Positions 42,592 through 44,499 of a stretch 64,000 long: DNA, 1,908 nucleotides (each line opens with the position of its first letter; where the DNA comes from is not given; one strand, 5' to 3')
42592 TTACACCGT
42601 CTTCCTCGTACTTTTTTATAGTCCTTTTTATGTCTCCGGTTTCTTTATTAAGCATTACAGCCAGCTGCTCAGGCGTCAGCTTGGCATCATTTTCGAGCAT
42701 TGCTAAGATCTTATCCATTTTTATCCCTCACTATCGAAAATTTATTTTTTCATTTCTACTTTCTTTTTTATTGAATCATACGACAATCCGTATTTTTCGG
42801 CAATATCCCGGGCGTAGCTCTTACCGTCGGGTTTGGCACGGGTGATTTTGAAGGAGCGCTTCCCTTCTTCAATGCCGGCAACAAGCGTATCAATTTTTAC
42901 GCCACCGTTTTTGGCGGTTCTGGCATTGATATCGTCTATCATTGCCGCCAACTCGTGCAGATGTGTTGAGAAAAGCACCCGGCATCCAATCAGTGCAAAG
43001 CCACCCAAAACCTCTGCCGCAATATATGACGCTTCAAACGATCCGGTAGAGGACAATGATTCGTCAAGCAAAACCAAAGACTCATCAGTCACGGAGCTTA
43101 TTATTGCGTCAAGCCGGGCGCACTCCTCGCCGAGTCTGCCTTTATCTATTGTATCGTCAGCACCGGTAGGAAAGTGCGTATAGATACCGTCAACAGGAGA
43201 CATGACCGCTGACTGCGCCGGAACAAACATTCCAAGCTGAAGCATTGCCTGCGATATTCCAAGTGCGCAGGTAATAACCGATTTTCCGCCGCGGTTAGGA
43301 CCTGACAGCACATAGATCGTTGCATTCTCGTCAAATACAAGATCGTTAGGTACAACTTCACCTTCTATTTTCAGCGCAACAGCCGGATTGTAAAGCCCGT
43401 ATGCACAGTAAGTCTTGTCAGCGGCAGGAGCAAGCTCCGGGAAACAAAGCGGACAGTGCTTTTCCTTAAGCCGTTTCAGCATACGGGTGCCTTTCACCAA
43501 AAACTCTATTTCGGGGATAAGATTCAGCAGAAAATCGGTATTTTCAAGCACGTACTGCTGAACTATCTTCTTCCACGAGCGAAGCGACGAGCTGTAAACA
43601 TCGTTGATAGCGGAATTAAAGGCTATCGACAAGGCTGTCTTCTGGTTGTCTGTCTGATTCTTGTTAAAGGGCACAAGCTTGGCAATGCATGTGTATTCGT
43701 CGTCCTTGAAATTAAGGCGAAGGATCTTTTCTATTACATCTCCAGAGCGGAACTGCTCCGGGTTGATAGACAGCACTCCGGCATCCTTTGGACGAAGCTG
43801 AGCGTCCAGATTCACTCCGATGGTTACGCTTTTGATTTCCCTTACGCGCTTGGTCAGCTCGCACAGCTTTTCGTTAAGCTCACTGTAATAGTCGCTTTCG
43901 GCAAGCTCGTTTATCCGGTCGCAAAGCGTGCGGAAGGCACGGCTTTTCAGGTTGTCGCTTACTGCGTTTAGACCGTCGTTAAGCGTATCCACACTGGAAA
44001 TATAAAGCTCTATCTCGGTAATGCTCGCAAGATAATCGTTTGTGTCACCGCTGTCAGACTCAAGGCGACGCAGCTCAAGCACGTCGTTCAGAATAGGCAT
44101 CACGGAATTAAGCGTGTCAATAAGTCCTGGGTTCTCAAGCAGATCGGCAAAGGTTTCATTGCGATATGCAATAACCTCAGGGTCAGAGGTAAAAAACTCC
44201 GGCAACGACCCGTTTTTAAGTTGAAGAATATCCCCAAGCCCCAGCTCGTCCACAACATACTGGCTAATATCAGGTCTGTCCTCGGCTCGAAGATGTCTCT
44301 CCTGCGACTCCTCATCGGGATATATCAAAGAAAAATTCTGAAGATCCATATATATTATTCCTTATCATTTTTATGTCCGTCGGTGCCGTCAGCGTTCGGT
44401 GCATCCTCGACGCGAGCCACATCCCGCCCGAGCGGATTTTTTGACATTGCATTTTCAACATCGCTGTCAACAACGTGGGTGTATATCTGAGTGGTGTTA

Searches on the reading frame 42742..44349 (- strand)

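Call 55: search_protein_families(library=ncbifam, proteins=[window:42742-44349:-], max_evalue=1e-10)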
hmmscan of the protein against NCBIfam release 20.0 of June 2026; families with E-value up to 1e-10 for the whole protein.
window:42742-44349:- (535 aa): 4 families
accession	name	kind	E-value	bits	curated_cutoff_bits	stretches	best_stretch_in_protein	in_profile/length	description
NF003810.1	PRK05399.1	equivalog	1.9e-24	86.4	480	1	323-476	580-737/793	DNA mismatch repair protein MutS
TIGR01070.1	mutS1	equivalog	7.5e-24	84.1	641.7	1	328-475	577-725/840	DNA mismatch repair protein MutS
TIGR01069.2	mutS2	equivalog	9.5e-23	80.4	400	1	319-383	306-368/790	endonuclease MutS2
NF052383.1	ATPase_KamC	equivalog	3.3e-20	72.4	300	1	312-468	275-432/508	lysine 5,6-aminomutase reactivase ATPase KamC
